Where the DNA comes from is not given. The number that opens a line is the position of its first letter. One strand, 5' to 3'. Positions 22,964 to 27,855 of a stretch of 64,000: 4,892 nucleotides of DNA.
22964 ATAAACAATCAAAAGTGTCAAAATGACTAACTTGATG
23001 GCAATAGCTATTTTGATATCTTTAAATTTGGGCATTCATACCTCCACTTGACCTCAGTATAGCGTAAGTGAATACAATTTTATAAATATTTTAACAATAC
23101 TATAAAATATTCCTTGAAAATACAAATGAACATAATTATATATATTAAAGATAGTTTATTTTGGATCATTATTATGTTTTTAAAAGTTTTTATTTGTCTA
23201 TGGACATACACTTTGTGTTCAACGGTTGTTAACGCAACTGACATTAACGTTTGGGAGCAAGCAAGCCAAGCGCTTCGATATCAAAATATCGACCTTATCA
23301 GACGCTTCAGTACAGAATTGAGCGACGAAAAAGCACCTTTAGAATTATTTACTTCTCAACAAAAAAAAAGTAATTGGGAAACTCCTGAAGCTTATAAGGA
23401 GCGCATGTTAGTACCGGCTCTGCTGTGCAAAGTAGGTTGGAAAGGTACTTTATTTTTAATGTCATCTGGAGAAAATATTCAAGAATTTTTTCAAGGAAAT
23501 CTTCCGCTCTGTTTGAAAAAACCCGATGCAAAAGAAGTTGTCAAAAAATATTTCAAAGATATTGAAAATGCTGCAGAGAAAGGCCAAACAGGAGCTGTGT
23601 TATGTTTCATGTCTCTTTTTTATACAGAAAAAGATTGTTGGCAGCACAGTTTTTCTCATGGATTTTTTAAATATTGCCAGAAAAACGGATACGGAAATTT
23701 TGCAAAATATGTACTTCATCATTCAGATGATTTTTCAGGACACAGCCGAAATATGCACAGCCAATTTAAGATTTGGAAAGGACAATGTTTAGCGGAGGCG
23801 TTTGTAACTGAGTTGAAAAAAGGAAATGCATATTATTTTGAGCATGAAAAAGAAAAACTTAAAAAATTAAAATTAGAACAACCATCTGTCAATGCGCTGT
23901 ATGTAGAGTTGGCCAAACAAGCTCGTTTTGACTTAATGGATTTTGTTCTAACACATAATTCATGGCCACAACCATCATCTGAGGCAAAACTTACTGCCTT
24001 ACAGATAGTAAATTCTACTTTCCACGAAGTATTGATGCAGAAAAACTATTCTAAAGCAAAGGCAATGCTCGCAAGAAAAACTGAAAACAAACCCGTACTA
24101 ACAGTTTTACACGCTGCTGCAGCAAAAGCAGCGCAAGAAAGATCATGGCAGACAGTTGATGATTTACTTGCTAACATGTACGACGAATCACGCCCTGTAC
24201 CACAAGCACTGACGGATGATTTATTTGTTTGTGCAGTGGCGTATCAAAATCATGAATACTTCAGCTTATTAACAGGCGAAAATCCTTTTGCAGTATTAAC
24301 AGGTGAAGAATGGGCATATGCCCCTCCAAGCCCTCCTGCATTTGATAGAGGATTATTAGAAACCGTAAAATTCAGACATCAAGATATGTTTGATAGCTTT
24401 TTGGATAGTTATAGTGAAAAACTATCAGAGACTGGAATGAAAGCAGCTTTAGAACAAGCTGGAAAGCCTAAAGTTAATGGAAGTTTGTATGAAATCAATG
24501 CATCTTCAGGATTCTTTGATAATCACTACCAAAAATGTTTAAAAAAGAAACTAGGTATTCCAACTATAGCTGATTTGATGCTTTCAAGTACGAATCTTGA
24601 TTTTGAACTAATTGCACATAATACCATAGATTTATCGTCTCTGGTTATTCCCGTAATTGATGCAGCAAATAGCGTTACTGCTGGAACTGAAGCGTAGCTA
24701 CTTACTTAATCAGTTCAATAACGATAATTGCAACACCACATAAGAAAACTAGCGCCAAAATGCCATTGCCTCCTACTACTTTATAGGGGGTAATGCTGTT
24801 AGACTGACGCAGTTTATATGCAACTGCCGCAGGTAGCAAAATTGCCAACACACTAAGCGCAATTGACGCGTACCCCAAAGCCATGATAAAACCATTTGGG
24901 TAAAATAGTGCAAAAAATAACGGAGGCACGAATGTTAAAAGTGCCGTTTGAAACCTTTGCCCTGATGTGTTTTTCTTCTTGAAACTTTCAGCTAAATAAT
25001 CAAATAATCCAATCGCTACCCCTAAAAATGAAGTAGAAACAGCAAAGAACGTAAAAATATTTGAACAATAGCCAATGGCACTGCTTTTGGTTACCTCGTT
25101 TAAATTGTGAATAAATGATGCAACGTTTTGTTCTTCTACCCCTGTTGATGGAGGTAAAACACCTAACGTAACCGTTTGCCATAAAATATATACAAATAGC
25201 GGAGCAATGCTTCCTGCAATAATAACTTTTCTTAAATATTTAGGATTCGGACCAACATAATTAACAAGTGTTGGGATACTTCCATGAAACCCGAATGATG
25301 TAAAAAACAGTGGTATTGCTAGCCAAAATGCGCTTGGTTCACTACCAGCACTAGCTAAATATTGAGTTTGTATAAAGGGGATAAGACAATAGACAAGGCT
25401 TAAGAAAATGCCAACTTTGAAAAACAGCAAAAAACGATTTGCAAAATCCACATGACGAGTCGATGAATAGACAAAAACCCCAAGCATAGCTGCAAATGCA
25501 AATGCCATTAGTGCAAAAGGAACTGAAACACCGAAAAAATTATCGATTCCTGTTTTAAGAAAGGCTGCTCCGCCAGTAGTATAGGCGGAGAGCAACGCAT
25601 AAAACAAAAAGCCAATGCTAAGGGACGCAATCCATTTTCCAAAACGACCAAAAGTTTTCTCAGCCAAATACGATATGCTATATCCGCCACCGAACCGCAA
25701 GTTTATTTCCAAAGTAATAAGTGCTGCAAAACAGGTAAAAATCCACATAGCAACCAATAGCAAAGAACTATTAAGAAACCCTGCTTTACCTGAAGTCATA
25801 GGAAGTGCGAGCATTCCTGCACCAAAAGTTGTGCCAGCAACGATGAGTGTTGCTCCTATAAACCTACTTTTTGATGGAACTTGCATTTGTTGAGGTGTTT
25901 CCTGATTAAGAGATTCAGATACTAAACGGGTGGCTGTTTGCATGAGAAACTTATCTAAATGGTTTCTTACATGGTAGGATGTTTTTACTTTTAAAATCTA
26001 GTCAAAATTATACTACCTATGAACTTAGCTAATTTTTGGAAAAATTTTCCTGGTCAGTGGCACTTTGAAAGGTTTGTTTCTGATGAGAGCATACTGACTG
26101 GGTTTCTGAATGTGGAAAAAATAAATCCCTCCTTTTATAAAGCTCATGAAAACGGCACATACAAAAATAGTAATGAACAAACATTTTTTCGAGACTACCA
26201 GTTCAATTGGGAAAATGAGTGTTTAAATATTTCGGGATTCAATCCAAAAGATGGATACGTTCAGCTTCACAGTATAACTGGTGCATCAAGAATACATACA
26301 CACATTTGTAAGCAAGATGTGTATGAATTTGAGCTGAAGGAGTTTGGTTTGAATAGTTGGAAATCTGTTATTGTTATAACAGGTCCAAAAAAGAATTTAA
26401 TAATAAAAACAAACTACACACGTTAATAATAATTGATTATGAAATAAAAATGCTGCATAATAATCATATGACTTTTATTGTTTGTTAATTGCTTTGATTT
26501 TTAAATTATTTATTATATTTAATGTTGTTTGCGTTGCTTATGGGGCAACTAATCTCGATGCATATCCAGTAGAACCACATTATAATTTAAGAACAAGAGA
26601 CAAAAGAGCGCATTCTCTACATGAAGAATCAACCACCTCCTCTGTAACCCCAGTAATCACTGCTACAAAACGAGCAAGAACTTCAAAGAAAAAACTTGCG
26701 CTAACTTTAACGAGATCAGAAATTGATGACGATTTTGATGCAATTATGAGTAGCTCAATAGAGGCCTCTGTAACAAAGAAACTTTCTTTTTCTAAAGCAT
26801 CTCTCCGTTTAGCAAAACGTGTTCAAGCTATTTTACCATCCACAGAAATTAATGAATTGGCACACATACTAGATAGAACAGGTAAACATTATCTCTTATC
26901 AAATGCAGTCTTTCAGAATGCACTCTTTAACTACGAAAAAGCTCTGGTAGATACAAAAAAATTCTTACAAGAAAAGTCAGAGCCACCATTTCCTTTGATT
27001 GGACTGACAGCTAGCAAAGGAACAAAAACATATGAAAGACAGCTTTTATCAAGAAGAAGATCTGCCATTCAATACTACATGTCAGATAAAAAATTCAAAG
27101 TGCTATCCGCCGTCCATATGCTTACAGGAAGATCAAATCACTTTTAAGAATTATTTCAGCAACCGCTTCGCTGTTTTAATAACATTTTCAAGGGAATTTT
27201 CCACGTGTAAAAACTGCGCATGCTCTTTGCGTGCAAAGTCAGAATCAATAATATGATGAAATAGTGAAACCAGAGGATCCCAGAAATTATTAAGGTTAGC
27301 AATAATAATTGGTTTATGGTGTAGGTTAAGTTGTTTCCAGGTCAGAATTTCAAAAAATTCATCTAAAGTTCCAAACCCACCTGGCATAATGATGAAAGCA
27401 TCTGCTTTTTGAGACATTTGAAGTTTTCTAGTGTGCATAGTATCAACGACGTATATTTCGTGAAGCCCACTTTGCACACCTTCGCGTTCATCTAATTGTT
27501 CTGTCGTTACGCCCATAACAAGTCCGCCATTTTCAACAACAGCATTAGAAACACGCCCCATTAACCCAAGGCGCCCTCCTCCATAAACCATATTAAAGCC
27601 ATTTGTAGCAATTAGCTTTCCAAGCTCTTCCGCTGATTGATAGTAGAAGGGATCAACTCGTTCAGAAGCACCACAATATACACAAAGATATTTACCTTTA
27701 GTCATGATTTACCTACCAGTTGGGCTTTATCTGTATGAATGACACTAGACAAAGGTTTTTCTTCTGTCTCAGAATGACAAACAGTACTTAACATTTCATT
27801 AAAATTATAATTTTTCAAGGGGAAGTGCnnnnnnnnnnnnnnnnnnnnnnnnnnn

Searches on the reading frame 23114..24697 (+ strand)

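Call 5: search_protein_families(library=pfam, proteins=[window:23114-24697:+], max_evalue=0.001)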
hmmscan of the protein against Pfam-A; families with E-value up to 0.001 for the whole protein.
window:23114-24697:+ (527 aa): 1 family
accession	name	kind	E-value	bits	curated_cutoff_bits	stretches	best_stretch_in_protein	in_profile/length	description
PF11971.13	CAMSAP_CH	-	0.00055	20.2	27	0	33-75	32-75/85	CAMSAP CH domain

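Call 18: search_protein_families(library=ncbifam, proteins=[window:23114-24697:+], max_evalue=0.1)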
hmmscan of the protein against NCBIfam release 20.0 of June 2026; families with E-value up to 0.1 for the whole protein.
window:23114-24697:+ (527 aa): 0 families

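Call 61: search_protein_families(library=padloc, proteins=[window:23114-24697:+], max_evalue=0.01)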
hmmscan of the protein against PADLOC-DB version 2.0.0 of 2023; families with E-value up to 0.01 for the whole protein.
window:23114-24697:+ (527 aa): 1 family
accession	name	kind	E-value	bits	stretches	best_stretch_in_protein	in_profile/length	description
PDLC03981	PD-Lambda-2_A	-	0.0081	14.7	0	59-99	6-46/94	-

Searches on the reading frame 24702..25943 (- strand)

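Call 5: search_protein_families(library=pfam, proteins=[window:24702-25943:-], max_evalue=0.001)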
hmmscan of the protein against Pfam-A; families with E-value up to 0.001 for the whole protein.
window:24702-25943:- (413 aa): 2 families
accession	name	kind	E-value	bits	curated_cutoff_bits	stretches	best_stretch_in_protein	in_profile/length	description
PF03222.19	Trp_Tyr_perm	-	4.4e-107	359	22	1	26-409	3-392/393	Tryptophan/tyrosine permease family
PF01490.24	Aa_trans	-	8.5e-05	21.8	25.6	1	27-254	4-245/410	Transmembrane amino acid transporter protein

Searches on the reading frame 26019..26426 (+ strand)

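Call 6: search_protein_families(library=pfam, proteins=[window:26019-26426:+], max_evalue=0.001)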
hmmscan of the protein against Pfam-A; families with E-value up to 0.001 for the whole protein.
window:26019-26426:+ (135 aa): 1 family
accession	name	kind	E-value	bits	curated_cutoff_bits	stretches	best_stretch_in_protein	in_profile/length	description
PF19834.4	DUF6314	-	2.7e-14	54.2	23.1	1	10-135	1-131/131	Family of unknown function (DUF6314)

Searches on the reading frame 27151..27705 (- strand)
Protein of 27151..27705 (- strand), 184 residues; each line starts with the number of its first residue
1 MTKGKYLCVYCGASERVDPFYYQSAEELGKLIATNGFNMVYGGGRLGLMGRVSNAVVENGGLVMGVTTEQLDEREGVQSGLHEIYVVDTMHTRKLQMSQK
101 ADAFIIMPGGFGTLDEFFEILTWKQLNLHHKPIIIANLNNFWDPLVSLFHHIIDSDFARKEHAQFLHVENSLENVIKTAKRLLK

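Call 6: search_protein_families(library=pfam, proteins=[window:27151-27705:-], max_evalue=0.001)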
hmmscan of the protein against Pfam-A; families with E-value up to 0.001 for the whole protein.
window:27151-27705:- (184 aa): 2 families
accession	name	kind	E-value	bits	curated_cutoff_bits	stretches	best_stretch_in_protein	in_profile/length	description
PF03641.19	Lysine_decarbox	-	5.2e-41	140.4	27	1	49-177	1-129/131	Possible lysine decarboxylase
PF18306.6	LDcluster4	-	5e-16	59.1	26.3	1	12-119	8-112/151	SLOG cluster4 family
